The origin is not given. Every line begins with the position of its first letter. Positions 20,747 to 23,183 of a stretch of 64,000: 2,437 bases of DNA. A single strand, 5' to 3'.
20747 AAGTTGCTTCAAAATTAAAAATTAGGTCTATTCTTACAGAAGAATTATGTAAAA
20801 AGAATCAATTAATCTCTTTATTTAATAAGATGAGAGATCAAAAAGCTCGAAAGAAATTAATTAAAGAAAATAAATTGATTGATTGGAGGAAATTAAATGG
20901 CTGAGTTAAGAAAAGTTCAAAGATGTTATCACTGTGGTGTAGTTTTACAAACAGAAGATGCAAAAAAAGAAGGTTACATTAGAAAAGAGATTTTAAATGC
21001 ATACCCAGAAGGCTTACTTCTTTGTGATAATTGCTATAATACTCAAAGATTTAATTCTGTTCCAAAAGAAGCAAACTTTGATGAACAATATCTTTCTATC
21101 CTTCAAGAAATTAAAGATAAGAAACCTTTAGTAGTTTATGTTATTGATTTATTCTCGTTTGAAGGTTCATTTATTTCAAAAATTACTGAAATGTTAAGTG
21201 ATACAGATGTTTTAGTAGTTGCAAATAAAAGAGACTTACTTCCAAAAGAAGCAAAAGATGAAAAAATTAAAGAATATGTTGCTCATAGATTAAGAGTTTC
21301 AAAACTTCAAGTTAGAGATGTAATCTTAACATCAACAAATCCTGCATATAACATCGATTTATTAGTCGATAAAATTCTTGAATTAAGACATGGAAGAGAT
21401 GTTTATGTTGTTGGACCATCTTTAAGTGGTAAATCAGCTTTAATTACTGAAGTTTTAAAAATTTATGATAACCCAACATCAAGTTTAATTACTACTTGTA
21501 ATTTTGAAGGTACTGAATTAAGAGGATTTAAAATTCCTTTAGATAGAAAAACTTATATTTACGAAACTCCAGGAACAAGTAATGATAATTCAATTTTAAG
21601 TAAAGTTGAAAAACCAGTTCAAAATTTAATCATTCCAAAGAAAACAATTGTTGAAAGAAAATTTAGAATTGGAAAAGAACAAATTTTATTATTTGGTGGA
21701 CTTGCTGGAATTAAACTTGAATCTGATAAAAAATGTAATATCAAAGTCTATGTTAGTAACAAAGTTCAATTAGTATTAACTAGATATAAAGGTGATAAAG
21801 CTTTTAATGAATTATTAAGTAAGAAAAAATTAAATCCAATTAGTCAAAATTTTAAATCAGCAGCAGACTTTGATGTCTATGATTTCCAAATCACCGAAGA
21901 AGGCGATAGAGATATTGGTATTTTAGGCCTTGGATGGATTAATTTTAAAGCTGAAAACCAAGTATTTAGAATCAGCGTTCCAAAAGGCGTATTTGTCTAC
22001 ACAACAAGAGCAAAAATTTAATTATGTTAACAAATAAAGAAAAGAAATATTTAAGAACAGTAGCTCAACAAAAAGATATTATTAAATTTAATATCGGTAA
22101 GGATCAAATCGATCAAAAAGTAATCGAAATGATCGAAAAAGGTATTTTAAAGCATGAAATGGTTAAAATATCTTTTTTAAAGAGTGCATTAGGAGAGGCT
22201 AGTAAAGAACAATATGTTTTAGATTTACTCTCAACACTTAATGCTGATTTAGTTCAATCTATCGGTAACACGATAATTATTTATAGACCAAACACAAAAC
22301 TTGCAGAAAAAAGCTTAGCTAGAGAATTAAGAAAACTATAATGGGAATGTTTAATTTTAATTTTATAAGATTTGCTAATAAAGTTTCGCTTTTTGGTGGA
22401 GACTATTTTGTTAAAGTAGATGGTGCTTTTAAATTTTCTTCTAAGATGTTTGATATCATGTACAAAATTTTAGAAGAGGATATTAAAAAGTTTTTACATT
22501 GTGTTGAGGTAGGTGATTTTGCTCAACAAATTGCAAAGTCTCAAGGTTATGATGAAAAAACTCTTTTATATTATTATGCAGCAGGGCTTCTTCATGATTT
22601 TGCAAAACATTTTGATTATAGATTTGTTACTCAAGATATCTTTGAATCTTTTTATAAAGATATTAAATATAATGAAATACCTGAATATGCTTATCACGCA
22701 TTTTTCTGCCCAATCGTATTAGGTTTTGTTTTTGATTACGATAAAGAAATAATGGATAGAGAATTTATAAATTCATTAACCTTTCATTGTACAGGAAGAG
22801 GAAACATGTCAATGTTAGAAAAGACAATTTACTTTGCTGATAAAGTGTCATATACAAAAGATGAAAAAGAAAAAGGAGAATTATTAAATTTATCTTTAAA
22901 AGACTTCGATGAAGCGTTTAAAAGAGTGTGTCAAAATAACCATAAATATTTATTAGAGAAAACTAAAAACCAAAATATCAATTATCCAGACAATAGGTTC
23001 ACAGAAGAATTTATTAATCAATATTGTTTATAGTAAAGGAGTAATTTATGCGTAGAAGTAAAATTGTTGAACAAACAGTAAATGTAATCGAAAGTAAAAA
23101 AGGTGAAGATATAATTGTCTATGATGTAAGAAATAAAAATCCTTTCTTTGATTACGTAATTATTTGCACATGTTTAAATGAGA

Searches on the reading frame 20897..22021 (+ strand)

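Call 93: search_protein_families(library=pfam, proteins=[window:20897-22021:+], max_evalue=0.01)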
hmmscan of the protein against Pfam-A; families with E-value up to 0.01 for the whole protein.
window:20897-22021:+ (374 aa): 2 families
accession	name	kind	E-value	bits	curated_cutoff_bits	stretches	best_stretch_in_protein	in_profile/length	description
PF21516.2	YqeH-like_C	-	7.8e-10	39.6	27.7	1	281-368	3-90/95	YqeH-like, C-terminal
PF02492.25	cobW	-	0.0084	16.1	20.7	0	76-129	115-170/180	CobW/HypB/UreG, nucleotide-binding domain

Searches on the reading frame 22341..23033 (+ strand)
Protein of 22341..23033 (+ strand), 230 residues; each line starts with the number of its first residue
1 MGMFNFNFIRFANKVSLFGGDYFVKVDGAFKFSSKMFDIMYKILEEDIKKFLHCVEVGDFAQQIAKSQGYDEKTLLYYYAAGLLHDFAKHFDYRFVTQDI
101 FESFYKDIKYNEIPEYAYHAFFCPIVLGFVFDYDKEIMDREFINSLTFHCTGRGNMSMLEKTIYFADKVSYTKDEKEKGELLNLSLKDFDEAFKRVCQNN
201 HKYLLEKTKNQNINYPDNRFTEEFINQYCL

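Call 93: search_protein_families(library=pfam, proteins=[window:22341-23033:+], max_evalue=0.01)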
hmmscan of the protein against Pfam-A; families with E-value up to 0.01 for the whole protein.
window:22341-23033:+ (230 aa): 2 families
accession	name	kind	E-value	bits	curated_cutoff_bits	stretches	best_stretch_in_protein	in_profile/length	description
PF01966.28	HD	-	0.00015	22.5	22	1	53-98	4-47/116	HD domain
PF08668.18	HDOD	-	0.00045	20.2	22.9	1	37-98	79-141/196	HDOD domain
